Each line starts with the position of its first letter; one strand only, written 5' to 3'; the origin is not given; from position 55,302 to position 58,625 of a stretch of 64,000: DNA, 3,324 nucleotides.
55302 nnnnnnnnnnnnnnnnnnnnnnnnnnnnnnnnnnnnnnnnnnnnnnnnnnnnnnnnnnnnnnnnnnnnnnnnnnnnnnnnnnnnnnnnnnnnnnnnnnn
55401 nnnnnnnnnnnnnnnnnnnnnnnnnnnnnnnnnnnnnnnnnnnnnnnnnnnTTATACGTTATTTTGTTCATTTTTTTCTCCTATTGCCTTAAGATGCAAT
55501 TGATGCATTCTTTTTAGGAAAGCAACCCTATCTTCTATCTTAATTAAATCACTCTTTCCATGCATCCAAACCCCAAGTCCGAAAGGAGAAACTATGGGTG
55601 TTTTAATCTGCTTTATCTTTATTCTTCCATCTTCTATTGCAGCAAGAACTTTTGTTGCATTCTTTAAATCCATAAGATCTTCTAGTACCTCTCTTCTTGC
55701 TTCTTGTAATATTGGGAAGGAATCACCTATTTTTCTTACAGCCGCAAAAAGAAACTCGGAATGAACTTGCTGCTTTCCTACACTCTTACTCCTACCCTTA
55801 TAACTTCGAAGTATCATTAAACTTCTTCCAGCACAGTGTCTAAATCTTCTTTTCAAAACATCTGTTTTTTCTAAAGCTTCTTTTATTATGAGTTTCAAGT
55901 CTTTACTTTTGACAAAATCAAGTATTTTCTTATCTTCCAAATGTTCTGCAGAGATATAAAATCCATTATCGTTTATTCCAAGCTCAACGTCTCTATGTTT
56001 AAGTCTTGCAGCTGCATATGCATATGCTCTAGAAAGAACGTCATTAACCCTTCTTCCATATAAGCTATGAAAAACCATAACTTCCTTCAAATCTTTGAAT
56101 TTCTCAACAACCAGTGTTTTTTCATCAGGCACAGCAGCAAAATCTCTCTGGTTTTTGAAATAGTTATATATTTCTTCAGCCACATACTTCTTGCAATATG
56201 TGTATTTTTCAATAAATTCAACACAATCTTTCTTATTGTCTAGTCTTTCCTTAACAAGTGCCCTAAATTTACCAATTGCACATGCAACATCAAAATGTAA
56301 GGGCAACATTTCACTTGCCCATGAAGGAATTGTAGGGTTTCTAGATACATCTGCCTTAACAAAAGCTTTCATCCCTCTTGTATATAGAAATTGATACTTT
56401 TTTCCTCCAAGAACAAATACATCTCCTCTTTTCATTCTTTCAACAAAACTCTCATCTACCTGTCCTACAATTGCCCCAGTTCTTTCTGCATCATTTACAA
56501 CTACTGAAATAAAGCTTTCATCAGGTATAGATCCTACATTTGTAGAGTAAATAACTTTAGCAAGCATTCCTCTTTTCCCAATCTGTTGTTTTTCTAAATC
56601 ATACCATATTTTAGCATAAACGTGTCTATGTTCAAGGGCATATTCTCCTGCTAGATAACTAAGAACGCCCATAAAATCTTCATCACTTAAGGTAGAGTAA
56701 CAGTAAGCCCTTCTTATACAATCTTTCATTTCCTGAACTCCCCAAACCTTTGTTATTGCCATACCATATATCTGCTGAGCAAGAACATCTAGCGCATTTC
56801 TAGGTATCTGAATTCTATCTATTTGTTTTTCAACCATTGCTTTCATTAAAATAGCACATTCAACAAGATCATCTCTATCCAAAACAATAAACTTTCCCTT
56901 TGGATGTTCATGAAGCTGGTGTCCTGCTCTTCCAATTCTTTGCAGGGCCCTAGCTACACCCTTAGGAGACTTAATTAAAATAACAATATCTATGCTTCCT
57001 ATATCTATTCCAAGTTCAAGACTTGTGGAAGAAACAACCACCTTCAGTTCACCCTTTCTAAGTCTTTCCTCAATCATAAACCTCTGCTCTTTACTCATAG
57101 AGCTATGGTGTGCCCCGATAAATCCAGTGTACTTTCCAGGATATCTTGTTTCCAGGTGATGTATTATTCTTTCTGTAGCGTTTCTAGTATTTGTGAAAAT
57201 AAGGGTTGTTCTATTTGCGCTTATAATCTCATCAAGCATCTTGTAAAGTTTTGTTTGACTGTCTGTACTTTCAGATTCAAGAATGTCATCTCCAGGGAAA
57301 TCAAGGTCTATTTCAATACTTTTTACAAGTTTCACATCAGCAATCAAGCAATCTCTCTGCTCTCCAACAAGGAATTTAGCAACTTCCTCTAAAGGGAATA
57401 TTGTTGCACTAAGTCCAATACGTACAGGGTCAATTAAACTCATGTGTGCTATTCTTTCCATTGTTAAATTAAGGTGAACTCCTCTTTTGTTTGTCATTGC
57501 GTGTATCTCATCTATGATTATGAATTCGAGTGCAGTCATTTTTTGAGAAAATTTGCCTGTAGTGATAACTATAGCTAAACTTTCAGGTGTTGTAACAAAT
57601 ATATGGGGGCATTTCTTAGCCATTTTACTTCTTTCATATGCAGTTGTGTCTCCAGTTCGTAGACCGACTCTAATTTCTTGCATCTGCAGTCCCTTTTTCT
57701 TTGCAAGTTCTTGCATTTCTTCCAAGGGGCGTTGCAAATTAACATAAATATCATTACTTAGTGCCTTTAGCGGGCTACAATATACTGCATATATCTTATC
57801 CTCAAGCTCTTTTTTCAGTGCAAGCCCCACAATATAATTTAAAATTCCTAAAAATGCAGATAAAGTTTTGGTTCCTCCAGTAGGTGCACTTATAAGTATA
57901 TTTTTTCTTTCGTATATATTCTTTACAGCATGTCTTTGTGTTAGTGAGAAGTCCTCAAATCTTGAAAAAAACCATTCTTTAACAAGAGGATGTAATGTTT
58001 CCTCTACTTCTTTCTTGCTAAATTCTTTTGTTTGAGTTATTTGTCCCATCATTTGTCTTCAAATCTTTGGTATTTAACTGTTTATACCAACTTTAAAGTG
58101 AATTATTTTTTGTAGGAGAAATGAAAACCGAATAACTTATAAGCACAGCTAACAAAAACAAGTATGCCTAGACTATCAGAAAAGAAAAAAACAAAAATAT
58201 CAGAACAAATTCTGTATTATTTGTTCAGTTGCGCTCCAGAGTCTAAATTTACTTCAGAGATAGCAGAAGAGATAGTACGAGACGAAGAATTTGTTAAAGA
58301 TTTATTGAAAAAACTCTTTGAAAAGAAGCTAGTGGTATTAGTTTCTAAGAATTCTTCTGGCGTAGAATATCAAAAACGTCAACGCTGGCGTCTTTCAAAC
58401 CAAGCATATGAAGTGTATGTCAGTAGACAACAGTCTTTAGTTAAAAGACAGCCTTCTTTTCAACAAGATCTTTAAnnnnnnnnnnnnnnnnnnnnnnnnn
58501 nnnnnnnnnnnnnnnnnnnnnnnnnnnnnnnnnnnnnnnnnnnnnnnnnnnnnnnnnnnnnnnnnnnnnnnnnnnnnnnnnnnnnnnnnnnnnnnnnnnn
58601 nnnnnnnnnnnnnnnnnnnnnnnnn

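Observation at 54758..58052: Lhr helicase with overlapping metallophosphoesterase partner (Lhr-MPE-like operon) in an archaeon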

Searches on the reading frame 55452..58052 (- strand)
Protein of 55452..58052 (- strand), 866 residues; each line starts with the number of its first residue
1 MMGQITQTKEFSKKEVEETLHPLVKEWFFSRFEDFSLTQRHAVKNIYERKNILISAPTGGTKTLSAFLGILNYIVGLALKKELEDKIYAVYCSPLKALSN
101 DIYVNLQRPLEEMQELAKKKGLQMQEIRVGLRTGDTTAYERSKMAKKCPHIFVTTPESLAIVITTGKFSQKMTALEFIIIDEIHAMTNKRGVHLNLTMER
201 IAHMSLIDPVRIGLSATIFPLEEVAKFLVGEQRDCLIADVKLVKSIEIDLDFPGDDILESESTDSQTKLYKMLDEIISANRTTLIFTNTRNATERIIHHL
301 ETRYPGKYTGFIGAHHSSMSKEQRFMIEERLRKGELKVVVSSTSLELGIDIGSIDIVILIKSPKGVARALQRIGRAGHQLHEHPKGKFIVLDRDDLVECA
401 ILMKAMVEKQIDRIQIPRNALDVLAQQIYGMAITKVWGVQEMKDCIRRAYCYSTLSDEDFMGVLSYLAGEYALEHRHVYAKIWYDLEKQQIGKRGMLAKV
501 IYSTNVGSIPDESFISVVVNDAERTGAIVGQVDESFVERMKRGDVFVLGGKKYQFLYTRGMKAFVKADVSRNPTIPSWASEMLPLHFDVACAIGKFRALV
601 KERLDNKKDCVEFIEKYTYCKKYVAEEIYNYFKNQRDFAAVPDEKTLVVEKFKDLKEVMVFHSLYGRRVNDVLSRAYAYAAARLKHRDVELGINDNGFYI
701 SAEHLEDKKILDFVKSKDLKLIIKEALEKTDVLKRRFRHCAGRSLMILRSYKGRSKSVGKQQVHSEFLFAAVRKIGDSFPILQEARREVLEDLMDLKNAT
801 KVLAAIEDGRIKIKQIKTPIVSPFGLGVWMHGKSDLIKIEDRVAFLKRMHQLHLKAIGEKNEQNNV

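Call 3: search_protein_families(library=pfam, proteins=[window:55452-58052:-], max_evalue=0.01)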
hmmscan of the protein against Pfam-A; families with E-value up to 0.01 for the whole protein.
window:55452-58052:- (866 aa): 6 families
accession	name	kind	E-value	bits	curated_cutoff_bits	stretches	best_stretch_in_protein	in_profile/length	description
PF08494.16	DEAD_assoc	-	1.3e-57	195.1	23.5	1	641-825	1-191/191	DEAD/H associated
PF19306.5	WH_Lhr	-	9.9e-35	119.8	27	1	404-568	1-161/168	Large helicase-related protein, winged helix domain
PF00270.35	DEAD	-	5.2e-26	91.8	26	1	38-219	3-161/167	DEAD/DEAH box helicase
PF00271.37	Helicase_C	-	1.2e-19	71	23.5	1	270-377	3-107/110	Helicase conserved C-terminal domain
PF04851.21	ResIII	-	2.5e-07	31.2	22.5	1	38-218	7-162/164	Type III restriction enzyme, res subunit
PF22590.2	Cas3-like_C_2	-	4.2e-05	24.2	27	1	281-376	3-101/106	CRISPR-associated nuclease/helicase Cas3, C-terminal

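Call 4: search_protein_families(library=ncbifam, proteins=[window:55452-58052:-], max_evalue=0.01)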
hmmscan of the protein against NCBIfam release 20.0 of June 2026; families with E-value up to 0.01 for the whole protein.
window:55452-58052:- (866 aa): 33 families (the best 25 are shown)
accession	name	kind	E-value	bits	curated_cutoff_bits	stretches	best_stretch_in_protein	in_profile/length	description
NF010338.0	PRK13767.1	equivalog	0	1088.3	849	1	6-864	5-874/877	ATP-dependent helicase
TIGR04121.1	DEXH_lig_assoc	equivalog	1.5e-157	525.7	850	1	24-851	3-800/804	ligase-associated DNA damage response DEXH box helicase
NF007284.0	PRK09751.1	equivalog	6.7e-123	411.4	1496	2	314-825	354-867/1538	ATP-dependent helicase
TIGR03817.1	DECH_helic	hypoth_equivalog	4e-27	94.8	874.1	1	40-435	42-428/742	helicase/secretion neighborhood putative DEAH-box helicase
NF001308.0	PRK00254.1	equivalog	4.7e-19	68.1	1216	2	15-300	7-258/720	ATP-dependent DNA helicase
NF002654.0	PRK02362.1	equivalog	1.3e-18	66.7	887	1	39-298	28-261/739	ATP-dependent DNA helicase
NF002251.0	PRK01172.1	equivalog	1.4e-17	63.2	891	2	34-303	20-259/674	ATP-dependent DNA helicase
NF008394.0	PRK11192.1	equivalog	1.5e-17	63.6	507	1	11-378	5-340/441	ATP-dependent RNA helicase SrmB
NF010337.0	PRK13766.1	equivalog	3.4e-15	55.2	610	1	268-391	352-476/781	Hef nuclease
NF040935.1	helicase_Hel308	equivalog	6e-15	54.4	1200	1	37-297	29-264/704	ATP-dependent DNA helicase Hel308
NF041067.1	DpdJ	equivalog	1.1e-13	49.8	800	2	336-384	573-621/1482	protein DpdJ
TIGR01587.1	cas3_core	equivalog_domain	2.3e-13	50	102.45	1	52-376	2-316/358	CRISPR-associated helicase Cas3'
TIGR01389.1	recQ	equivalog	1.2e-11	43.8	640.2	1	32-451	11-392/591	DNA helicase RecQ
NF053631.1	RNA_helic_CshA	equivalog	2.8e-11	42.9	646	1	30-420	17-369/434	degradosome RNA helicase CshA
NF008744.0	PRK11776.1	equivalog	1.4e-10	40.3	524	1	31-416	23-370/460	ATP-dependent RNA helicase DbpA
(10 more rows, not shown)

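Call 7: search_solved_structures(query=window:55452-58052:-, max_evalue=0.00001)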
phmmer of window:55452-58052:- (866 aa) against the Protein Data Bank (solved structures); distinct sequences matched with E-value up to 0.00001: 47.
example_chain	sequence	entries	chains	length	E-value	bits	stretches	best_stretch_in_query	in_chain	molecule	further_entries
5v9x_A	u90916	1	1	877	3.2e-112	379.7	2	313-827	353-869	ATP-dependent DNA helicase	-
7lhl_A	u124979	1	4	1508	2.3e-111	376.8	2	313-827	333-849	ATP-dependent DNA helicase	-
6znp_A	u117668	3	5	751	7.1e-22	80.8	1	13-380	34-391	Uncharacterized ATP-dependent helicase YprA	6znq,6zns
6qdv_B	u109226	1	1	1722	7e-20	74.2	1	28-229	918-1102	U5 small nuclear ribonucleoprotein 200 kDa helicase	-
4f91_B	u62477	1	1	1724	7.1e-20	74.2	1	28-229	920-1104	U5 small nuclear ribonucleoprotein 200 kDa helicase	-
4f92_B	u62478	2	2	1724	7.1e-20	74.2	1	28-229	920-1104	U5 small nuclear ribonucleoprotein 200 kDa helicase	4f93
5urj_A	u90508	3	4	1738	7.5e-20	74.1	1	28-229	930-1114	U5 small nuclear ribonucleoprotein 200 kDa helicase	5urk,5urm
4kit_B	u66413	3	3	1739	7.5e-20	74.1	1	28-229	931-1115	U5 small nuclear ribonucleoprotein 200 kDa helicase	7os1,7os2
6s8q_B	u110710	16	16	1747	7.7e-20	74.1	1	28-229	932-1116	U5 small nuclear ribonucleoprotein 200 kDa helicase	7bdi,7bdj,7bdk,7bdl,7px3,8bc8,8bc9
6s9i_B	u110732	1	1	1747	1e-19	73.7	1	28-229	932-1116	U5 small nuclear ribonucleoprotein 200 kDa helicase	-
6s8o_B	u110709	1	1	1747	2.1e-19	72.7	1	28-229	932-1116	U5 small nuclear ribonucleoprotein 200 kDa helicase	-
3jcr_C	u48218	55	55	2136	2.5e-19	72.4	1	28-229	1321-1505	hBrr2 | U5 small nuclear ribonucleoprotein 200 kDa helicase | Brr2, U5 small nuclear ribonucleoprotein 200 kDa helicase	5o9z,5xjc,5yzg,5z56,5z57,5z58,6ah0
9if7_LB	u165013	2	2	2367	5e-19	71.4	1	47-313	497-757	ATP-dependent RNA helicase, putative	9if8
8alz_B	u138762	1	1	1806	4.6e-18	68.2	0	32-234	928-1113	Activating signal cointegrator 1 complex subunit 3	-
9b15_A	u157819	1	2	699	1.5e-16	63.3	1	33-313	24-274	ATP-dependent DNA helicase Hel308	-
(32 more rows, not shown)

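Call 22: search_dna_similar(query=window:55452-58052:-, collection=plasmids, mode=protein, max_evalue=1e-20, max_rows=40, rows=spread)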
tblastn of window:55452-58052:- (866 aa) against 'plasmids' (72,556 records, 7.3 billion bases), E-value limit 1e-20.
Records with a match: 585; places in all: 586; records where one place covers at least 80% of the query: 109.
Best place of each record, by identity: <60% 585.
By first word of the organism name: Klebsiella 437; Pantoea 55; Escherichia 16; Paraburkholderia 8; Phyllobacterium 6; Neorhizobium 5; Burkholderia 4; Haloterrigena 4; Sinorhizobium 4; Raoultella 4; and 31 more.
By predicted mobility (MOB-suite, as given by PLSDB): conjugative 380; non-mobilizable 182; mobilizable 23.
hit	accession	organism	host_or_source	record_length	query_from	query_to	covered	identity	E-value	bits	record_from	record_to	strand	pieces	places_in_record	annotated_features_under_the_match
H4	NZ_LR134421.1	Legionella adelaidensis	environmental,Cooling tower water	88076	14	825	94%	35.3%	3e-128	432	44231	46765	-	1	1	DEAD/DEAH box helicase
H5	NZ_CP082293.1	Pantoea alfalfae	Medicago,single cell,alfalfa seeds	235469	11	825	94%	30.1%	7e-98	343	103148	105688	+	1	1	ATP-dependent helicase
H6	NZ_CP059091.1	Pantoea agglomerans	Allium cepa,diseased onion bulb,bulb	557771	24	825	93%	30.0%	1e-94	334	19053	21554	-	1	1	ATP-dependent helicase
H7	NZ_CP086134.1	Pantoea agglomerans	Humulus lupulus,fresh green hop cones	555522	24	825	93%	29.8%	6e-94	332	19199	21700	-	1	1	ATP-dependent helicase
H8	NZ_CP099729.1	Pantoea agglomerans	cell culture,Rotten Potato Tubers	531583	24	825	93%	29.5%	7e-93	329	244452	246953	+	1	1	ATP-dependent helicase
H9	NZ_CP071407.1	Pantoea deleyi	mushroom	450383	24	825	93%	28.5%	4e-91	323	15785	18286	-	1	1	ATP-dependent helicase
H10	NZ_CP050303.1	Phyllobacterium sp. 628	Oxytropis pumilio,cell culture,root ...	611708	6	830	95%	27.2%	2e-64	243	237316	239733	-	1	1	ligase-associated DNA damage response DEXH box helicase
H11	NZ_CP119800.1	Halomontanus rarus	cell culture,sediment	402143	32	827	92%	26.6%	4e-67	252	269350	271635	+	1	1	DEAD/DEAH box helicase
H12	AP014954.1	Klebsiella oxytoca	-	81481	18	438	49%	28.6%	1e-22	112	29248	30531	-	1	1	ATP-dependent helicase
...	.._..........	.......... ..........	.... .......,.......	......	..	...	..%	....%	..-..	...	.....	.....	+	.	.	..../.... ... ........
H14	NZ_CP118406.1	Klebsiella pneumoniae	-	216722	18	438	49%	27.8%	5e-23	113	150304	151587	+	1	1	DEAD/DEAH box helicase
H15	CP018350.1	Klebsiella pneumoniae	Homo sapiens,Urine/Genitourinary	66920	18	438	49%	27.8%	6e-23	113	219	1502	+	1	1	DEAD/DEAH box helicase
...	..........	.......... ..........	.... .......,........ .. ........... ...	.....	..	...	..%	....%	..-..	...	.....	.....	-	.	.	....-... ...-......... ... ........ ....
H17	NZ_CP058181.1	Klebsiella grimontii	culture,Freshwater sample from ...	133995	18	438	49%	27.8%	6e-23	113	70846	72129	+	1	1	DEAD/DEAH box helicase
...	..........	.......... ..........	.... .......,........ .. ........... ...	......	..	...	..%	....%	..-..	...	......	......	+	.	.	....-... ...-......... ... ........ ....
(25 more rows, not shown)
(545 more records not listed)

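Call 24: get_annotated_region(hit=H11, flank=3000)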
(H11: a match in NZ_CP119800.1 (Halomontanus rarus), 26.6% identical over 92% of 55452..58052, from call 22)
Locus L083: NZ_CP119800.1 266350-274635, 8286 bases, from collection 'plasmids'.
description: Halomontanus rarus strain TS33 plasmid unnamed4, complete sequence
organism: Halomontanus rarus (NCBI taxid 3034020)
taxonomy: Archaea; Euryarchaeota; Halobacteria; Halobacteriales; Natrialbaceae; Halomontanus; Halomontanus rarus
host: -; source: cell culture,sediment; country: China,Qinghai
typing (MOB-suite, as given by PLSDB): non-mobilizable
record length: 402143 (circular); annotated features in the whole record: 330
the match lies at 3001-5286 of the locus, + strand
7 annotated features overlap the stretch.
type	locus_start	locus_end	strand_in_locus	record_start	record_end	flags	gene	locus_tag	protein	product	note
CDS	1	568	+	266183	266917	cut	-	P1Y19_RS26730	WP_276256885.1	hypothetical protein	-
CDS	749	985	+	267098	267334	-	-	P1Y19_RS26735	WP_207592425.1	hypothetical protein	-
CDS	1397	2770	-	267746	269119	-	-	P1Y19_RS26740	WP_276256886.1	erythromycin esterase family protein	-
CDS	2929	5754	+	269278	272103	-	-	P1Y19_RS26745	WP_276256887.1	DEAD/DEAH box helicase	-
CDS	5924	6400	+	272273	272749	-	-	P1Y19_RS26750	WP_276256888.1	helix-turn-helix domain-containing protein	-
CDS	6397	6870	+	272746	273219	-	-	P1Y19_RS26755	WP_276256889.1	PIN domain-containing protein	-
CDS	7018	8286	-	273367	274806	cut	-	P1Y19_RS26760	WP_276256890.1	ATP-binding protein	-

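Call 25: get_annotated_region(hit=H10, flank=4000)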
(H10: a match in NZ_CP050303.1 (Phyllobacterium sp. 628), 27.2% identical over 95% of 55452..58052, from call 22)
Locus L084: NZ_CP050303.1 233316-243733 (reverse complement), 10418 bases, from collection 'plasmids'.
description: Phyllobacterium sp. 628 plasmid p_1, complete sequence
organism: Phyllobacterium sp. 628 (NCBI taxid 2718938)
taxonomy: Bacteria; Pseudomonadota; Alphaproteobacteria; Hyphomicrobiales; Phyllobacteriaceae; Phyllobacterium; Phyllobacterium sp. 628
host: -; source: Oxytropis pumilio,cell culture,root nodule; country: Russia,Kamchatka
typing (MOB-suite, as given by PLSDB): non-mobilizable
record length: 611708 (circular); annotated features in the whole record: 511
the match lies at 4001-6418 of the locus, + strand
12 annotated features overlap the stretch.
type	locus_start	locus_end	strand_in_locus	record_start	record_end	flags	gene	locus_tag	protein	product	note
CDS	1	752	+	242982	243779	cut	-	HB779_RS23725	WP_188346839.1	DUF1295 domain-containing protein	-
CDS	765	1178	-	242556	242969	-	-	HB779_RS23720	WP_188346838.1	DUF2177 family protein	-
CDS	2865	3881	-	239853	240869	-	-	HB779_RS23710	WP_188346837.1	ligase-associated DNA damage response exonuclease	-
CDS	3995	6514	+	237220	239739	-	-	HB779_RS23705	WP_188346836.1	ligase-associated DNA damage response DEXH box helicase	-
CDS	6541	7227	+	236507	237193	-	pdeM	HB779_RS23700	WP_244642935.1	ligase-associated DNA damage response endonuclease PdeM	-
CDS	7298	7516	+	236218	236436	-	-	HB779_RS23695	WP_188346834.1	type II toxin-antitoxin system PrlF family antitoxin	GO:0001558 - regulation of cell growth [Evidence IEA]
CDS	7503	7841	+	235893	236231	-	-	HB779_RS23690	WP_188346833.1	type II toxin-antitoxin system PemK/MazF family toxin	-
CDS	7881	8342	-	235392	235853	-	-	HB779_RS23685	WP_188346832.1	Lrp/AsnC family transcriptional regulator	-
CDS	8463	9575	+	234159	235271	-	hppD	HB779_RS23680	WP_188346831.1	4-hydroxyphenylpyruvate dioxygenase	GO:0006559 - L-phenylalanine catabolic process [Evidence IEA]; GO:0006572 - tyrosine catabolic process [Evidence IEA]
CDS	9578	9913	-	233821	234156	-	mazF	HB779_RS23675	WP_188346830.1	endoribonuclease MazF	-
CDS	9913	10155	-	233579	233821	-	-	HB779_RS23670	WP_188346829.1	AbrB/MazE/SpoVT family DNA-binding domain-containing protein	-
CDS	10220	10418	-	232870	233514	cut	maiA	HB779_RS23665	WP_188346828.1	maleylacetoacetate isomerase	GO:0006559 - L-phenylalanine catabolic process [Evidence IEA]; GO:0006572 - tyrosine catabolic process [Evidence IEA]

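Call 26: get_annotated_region(hit=H4, flank=3000)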
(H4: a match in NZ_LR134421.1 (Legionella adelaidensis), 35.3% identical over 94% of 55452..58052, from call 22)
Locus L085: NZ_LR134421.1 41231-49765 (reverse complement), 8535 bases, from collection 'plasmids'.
description: Legionella adelaidensis strain NCTC12735 plasmid 12, complete sequence
organism: Legionella adelaidensis (NCBI taxid 45056)
taxonomy: Bacteria; Pseudomonadota; Gammaproteobacteria; Legionellales; Legionellaceae; Legionella; Legionella adelaidensis
host: -; source: environmental,Cooling tower water; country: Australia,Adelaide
typing (MOB-suite, as given by PLSDB): non-mobilizable
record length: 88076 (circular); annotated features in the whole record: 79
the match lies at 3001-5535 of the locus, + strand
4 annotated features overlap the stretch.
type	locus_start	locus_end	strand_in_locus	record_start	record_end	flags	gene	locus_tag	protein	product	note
CDS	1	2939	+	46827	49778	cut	-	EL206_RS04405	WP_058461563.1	hypothetical protein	-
CDS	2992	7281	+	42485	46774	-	-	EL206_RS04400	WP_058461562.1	DEAD/DEAH box helicase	-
CDS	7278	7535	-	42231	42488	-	-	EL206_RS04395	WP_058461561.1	hypothetical protein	-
CDS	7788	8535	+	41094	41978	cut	-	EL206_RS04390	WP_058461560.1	NAD(P)/FAD-dependent oxidoreductase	-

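Call 27: get_annotated_region(hit=H5, flank=3000)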
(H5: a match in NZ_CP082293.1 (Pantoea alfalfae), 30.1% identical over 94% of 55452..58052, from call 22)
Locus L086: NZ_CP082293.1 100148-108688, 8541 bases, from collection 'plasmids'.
description: Pantoea alfalfae strain CQ10 plasmid p1_CQ10, complete sequence
organism: Pantoea alfalfae (NCBI taxid 3074822)
taxonomy: Bacteria; Pseudomonadota; Gammaproteobacteria; Enterobacterales; Erwiniaceae; Pantoea; Pantoea alfalfae
host: -; source: Medicago,single cell,alfalfa seeds; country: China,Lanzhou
typing (MOB-suite, as given by PLSDB): non-mobilizable; replicon rep_cluster_1232
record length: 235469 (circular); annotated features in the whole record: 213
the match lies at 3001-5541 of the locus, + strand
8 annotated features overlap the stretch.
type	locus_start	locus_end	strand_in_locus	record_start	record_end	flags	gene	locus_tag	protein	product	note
CDS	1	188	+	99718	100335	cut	-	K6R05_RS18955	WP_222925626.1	pyridoxamine 5'-phosphate oxidase family protein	-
CDS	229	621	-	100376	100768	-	-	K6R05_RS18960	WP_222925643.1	VOC family protein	-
CDS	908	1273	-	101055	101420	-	-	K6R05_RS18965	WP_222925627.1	type II toxin-antitoxin system PemK/MazF family toxin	-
CDS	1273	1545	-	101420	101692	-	-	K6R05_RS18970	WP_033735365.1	antitoxin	-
CDS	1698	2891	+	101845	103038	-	-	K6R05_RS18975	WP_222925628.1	MFS transporter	GO:0055085 - transmembrane transport [Evidence IEA]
CDS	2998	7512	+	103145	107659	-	-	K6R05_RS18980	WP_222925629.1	ATP-dependent helicase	-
CDS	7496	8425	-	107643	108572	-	-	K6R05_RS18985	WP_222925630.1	LysR family transcriptional regulator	-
CDS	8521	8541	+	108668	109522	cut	-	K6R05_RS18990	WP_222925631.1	aldo/keto reductase family oxidoreductase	-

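Call 50: search_protein_families(library=padloc, proteins=[window:55452-58052:-], max_evalue=0.001)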
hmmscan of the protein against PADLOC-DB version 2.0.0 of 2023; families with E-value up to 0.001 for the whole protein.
window:55452-58052:- (866 aa): 51 families (the best 25 are shown)
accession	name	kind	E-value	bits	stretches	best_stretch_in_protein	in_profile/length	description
PDLC02897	DpdJ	-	7.4e-120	399.8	1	18-600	83-668/1570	DpdJ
PDLC02503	BrxHI|BrxHII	-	1.6e-68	229.7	1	20-695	8-628/698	BrxHI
PDLC03960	SngC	-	8.8e-59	197.9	1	19-477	8-465/720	-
PDLC02501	BrxHI|BrxHII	-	6.5e-39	131.7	1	39-584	28-537/925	BrxHI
PDLC03928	PsyrT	-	1.1e-15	55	1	263-382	224-338/689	-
PDLC02896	DpdJ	-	3.9e-15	52.6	2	337-384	582-629/1487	DpdJ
PDLC00938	Cas3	-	6e-14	50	1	52-376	2-316/358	CRISPR-associated helicase Cas3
PDLC01762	Cas3b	-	6.2e-14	49.5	1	48-415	239-569/692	-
PDLC04531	PDC-M23B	-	7.1e-14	48.8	1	49-201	313-455/1060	-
PDLC02870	DpdF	-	2.3e-13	47.5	1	34-407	13-346/534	DpdF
PDLC01252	Cas3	-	4e-13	47.5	1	52-392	2-299/324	CAS-I; effector_G3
PDLC02864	DpdF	-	5.2e-13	46.6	1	31-427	19-373/610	DpdF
PDLC02707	PbeA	-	2.1e-12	44.4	2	267-375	510-613/672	PbeA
PDLC00036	DruE3|DruE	-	4.9e-12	41.7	1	308-379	1021-1093/2023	SNF2 family N-terminal domain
PDLC02861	DpdF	-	2.1e-11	40.8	1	269-425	230-378/611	DpdF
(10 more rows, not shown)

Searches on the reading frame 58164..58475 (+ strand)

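Call 3: search_protein_families(library=pfam, proteins=[window:58164-58475:+], max_evalue=0.01)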
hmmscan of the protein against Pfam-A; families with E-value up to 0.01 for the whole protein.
window:58164-58475:+ (103 aa): 1 family
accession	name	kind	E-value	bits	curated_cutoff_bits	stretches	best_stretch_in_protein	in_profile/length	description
PF07381.18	EarA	-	0.0094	16.2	22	0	9-45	7-43/90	EarA-like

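Call 50: search_protein_families(library=padloc, proteins=[window:58164-58475:+], max_evalue=0.001)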
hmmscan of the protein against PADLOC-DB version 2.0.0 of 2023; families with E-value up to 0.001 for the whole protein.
window:58164-58475:+ (103 aa): 0 families
